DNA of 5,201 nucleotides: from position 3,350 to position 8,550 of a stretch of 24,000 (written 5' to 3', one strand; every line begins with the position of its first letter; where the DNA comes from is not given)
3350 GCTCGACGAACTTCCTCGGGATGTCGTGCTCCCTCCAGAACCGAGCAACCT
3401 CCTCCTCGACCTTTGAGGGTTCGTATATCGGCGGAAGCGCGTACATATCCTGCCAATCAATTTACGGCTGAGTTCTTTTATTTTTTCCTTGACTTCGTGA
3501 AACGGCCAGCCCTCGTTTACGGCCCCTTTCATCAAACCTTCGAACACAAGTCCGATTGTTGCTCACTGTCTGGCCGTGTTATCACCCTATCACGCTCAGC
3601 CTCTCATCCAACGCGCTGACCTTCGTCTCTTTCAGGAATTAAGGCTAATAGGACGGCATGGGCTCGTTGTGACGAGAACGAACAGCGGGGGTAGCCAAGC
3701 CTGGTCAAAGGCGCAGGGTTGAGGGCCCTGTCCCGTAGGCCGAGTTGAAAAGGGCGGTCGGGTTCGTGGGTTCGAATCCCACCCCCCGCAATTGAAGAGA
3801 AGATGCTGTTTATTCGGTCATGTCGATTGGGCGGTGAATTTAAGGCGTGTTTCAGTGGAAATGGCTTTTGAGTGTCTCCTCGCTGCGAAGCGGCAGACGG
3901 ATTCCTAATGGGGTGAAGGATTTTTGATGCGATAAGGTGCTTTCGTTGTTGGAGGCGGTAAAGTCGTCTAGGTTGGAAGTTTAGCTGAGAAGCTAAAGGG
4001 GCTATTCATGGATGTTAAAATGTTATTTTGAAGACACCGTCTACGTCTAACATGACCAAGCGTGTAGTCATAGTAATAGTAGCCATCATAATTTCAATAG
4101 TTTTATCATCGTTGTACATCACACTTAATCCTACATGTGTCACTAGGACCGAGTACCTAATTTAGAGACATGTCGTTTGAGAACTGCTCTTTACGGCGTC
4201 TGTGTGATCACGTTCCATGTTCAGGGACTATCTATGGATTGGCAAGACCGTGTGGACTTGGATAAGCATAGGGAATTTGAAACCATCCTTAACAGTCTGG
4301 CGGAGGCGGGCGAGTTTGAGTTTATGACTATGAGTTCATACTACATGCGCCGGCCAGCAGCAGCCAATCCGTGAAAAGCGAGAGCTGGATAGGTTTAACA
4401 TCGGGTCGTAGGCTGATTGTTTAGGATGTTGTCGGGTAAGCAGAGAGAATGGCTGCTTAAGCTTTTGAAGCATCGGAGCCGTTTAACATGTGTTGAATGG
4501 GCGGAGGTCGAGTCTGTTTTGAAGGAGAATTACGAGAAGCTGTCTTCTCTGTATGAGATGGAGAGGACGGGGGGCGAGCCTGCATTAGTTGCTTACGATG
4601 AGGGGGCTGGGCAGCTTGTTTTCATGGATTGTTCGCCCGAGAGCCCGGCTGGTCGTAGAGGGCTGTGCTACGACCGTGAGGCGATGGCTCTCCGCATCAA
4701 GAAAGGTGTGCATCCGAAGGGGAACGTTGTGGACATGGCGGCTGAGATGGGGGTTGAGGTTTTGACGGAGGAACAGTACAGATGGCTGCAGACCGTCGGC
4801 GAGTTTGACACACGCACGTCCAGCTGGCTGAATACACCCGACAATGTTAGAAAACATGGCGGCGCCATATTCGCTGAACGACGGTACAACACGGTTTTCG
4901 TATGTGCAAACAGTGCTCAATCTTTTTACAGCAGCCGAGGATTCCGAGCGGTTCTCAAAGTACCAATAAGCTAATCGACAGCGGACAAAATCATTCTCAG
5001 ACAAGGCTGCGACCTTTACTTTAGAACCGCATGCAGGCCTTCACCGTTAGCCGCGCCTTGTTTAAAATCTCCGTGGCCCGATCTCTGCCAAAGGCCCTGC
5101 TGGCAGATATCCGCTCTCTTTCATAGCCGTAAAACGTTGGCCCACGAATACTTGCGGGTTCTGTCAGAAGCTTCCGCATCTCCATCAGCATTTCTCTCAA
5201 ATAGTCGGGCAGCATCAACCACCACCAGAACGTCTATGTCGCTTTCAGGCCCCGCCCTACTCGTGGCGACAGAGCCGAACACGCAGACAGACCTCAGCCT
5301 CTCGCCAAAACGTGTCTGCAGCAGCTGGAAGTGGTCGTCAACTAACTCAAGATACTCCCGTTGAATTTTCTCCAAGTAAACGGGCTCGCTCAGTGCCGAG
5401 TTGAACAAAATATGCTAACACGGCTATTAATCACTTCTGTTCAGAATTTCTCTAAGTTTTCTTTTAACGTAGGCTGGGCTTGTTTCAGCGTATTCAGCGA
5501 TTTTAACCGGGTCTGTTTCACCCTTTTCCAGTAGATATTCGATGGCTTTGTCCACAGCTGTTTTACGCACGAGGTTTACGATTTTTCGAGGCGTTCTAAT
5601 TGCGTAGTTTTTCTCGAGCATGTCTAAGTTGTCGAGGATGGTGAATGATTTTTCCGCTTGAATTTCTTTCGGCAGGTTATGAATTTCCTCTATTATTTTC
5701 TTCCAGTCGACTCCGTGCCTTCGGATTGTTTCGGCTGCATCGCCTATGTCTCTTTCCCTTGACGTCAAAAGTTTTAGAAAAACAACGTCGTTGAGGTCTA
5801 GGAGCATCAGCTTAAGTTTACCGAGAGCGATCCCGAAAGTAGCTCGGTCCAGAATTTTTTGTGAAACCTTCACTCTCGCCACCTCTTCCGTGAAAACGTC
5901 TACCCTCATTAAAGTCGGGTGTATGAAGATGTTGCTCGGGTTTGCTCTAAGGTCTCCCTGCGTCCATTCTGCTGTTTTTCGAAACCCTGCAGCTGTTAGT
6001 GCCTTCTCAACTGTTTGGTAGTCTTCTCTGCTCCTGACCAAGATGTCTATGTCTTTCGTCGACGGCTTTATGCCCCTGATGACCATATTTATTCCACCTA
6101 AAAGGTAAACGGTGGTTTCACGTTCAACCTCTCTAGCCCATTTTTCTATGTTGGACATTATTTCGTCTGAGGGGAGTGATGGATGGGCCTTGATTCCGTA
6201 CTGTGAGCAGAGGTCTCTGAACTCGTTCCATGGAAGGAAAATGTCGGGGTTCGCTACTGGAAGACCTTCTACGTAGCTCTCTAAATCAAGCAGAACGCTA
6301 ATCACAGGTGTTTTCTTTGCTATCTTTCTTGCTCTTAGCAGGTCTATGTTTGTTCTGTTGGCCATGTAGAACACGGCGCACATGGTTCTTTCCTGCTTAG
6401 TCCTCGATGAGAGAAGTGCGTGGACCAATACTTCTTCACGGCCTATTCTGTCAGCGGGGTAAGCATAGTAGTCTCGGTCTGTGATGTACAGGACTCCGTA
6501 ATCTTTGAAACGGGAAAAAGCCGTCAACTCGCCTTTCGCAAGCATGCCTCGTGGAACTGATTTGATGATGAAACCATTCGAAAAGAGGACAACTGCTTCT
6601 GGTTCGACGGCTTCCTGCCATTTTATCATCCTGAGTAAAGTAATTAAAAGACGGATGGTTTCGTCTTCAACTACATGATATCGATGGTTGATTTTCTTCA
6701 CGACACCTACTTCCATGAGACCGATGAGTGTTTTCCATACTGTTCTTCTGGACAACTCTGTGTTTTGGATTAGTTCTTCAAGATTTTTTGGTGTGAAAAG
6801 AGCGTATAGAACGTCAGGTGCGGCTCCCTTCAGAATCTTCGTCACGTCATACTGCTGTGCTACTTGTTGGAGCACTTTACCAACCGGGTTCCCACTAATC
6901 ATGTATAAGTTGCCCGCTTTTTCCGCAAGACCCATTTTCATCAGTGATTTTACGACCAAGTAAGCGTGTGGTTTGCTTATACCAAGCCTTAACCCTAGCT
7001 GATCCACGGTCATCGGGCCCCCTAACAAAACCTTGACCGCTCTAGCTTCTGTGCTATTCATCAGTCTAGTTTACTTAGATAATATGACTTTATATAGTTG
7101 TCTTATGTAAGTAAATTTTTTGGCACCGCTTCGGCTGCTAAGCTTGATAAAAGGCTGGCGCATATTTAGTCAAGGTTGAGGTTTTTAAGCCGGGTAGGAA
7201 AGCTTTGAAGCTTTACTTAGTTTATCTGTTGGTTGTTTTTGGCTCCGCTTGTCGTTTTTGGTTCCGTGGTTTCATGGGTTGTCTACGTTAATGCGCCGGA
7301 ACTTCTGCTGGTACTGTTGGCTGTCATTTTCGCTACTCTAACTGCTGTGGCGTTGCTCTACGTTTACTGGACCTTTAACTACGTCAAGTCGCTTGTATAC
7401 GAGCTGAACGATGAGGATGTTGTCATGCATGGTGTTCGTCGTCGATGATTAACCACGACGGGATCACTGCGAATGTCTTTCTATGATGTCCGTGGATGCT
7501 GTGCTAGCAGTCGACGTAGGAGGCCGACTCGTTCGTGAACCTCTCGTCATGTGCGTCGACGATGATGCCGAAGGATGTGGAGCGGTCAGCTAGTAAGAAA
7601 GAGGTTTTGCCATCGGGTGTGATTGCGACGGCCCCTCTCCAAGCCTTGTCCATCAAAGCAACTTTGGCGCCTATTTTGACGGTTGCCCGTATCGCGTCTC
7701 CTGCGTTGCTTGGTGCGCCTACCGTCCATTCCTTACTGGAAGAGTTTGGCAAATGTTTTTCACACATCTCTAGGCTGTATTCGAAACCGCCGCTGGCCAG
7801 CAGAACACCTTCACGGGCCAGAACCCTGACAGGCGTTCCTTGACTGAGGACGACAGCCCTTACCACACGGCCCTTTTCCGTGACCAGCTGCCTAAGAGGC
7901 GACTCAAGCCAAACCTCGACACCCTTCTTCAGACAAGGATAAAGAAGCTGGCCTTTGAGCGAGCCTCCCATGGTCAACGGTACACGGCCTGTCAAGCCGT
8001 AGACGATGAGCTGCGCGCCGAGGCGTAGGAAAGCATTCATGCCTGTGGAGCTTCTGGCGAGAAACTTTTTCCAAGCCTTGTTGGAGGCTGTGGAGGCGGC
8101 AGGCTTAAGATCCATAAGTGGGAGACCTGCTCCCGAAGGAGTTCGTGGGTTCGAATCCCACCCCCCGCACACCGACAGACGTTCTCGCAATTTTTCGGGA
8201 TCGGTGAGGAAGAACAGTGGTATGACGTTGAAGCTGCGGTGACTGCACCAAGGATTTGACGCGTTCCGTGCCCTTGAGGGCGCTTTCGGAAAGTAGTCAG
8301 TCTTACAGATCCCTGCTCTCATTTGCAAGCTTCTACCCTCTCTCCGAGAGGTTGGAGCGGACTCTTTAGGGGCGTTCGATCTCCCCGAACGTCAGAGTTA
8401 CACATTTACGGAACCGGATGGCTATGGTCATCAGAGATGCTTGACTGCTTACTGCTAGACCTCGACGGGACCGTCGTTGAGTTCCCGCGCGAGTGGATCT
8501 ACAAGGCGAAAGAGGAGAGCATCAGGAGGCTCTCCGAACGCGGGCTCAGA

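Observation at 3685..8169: A 4.35-kb low-GC island bracketed by a perfect 29-bp repeat of the tRNA-Leu 3' end, with no integrase left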

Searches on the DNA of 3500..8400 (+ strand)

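Call 84: search_rna_families(source=window, start=3500, end=8400, threshold=evalue, max_evalue=1, show_alignments=3)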
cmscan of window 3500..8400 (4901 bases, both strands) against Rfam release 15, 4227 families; matches with E-value up to 1: 2.
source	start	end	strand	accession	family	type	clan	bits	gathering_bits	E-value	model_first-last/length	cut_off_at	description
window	3685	3790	+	RF00005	tRNA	Gene; tRNA;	CL00001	52.7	29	1.4e-09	1-71/71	no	tRNA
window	8090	8170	-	RF04354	Plastid-ycf2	Cis-reg;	-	21.5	65.7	0.58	1-75/75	no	Plastid-ycf2 5UTR RNA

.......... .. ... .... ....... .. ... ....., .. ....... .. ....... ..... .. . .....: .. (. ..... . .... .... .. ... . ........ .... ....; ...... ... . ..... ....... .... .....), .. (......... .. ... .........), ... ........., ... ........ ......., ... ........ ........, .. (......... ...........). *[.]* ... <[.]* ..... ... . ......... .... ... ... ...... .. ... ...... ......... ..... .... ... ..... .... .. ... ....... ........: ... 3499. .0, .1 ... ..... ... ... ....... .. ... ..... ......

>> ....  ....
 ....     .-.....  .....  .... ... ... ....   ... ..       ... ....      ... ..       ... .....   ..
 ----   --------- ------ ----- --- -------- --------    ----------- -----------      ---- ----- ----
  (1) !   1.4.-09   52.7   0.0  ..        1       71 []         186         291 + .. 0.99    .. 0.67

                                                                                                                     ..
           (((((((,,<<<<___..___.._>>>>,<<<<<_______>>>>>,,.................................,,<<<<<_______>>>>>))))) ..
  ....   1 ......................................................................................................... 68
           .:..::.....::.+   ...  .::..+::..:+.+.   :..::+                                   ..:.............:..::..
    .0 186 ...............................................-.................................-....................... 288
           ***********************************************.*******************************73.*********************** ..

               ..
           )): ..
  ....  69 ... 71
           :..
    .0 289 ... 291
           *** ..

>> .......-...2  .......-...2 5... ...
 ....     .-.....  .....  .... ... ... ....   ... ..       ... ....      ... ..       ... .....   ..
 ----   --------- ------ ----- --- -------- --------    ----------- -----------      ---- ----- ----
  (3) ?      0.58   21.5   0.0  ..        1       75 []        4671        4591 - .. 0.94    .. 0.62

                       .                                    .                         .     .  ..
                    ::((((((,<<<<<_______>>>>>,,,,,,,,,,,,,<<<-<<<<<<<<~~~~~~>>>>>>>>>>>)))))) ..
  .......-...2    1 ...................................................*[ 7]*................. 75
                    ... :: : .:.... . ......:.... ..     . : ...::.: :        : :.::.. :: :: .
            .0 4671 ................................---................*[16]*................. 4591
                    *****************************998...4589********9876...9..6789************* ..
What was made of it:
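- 3685..3790 (+): Intact tRNA-Leu(GAG), 106 nt. It equals the 85-nt tRNA of relatives plus a 21-nt V-arm intron. Rfam tRNA 52.7 bits (call 84).
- Checked: Rfam scores the tRNA at 52.7 bits over 3685-3790 (call 84).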

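Call 94: search_dna_similar(query=window:3791-8169:+, collection=plasmids, mode=distant, max_rows=8)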
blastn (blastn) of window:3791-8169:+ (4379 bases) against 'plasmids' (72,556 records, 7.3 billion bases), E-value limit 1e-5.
Records with a match: 1; places in all: 1; records where one place covers at least 80% of the query: 0.
Best place of each record, by identity: 60-80% 1.
By first word of the organism name: Eleftheria 1.
By predicted mobility (MOB-suite, as given by PLSDB): non-mobilizable 1.
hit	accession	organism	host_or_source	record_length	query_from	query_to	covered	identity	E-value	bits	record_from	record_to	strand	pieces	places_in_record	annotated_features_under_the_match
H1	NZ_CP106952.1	Eleftheria terrae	soil sample,soil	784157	837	1037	5%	68.3%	3e-8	71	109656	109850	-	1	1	DUF4256 domain-containing protein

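Call 95: search_dna_similar(query=window:3791-8169:+, collection=phages, mode=distant, max_rows=8)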
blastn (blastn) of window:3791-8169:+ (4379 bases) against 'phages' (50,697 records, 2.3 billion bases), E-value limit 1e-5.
No match.

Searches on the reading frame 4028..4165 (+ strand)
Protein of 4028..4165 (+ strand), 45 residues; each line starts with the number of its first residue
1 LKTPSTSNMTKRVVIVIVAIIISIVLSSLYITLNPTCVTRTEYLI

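Call 6: search_protein_families(library=pfam, proteins=[window:4028-4165:+], max_evalue=0.1)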
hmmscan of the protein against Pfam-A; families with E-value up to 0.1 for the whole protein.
window:4028-4165:+ (45 aa): 0 families

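Call 38: search_protein_families(library=padloc, proteins=[window:4028-4165:+], max_evalue=0.1)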
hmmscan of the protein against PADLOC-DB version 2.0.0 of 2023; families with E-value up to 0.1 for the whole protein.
window:4028-4165:+ (45 aa): 0 families

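Call 39: search_protein_families(library=ncbifam, proteins=[window:4028-4165:+], max_evalue=0.1)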
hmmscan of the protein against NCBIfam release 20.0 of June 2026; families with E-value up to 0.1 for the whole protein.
window:4028-4165:+ (45 aa): 0 families

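Call 40: search_protein_families(library=phrogs, proteins=[window:4028-4165:+], max_evalue=0.1)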
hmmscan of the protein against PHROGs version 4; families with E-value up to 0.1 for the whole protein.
window:4028-4165:+ (45 aa): 1 family
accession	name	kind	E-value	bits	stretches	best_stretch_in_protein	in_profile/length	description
phrog_25359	-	unknown function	0.032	15.3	1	6-34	8-36/94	-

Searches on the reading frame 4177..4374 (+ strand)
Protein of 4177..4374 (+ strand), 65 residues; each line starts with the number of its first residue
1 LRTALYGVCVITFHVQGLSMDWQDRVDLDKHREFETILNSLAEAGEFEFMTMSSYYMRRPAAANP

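Call 6: search_protein_families(library=pfam, proteins=[window:4177-4374:+], max_evalue=0.1)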
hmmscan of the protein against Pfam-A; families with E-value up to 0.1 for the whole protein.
window:4177-4374:+ (65 aa): 0 families

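Call 38: search_protein_families(library=padloc, proteins=[window:4177-4374:+], max_evalue=0.1)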
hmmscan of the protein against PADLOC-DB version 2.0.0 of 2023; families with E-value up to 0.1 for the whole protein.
window:4177-4374:+ (65 aa): 0 families

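Call 39: search_protein_families(library=ncbifam, proteins=[window:4177-4374:+], max_evalue=0.1)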
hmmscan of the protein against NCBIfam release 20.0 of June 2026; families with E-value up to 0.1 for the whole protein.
window:4177-4374:+ (65 aa): 0 families

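Call 40: search_protein_families(library=phrogs, proteins=[window:4177-4374:+], max_evalue=0.1)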
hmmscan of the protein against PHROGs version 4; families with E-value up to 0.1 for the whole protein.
window:4177-4374:+ (65 aa): 0 families
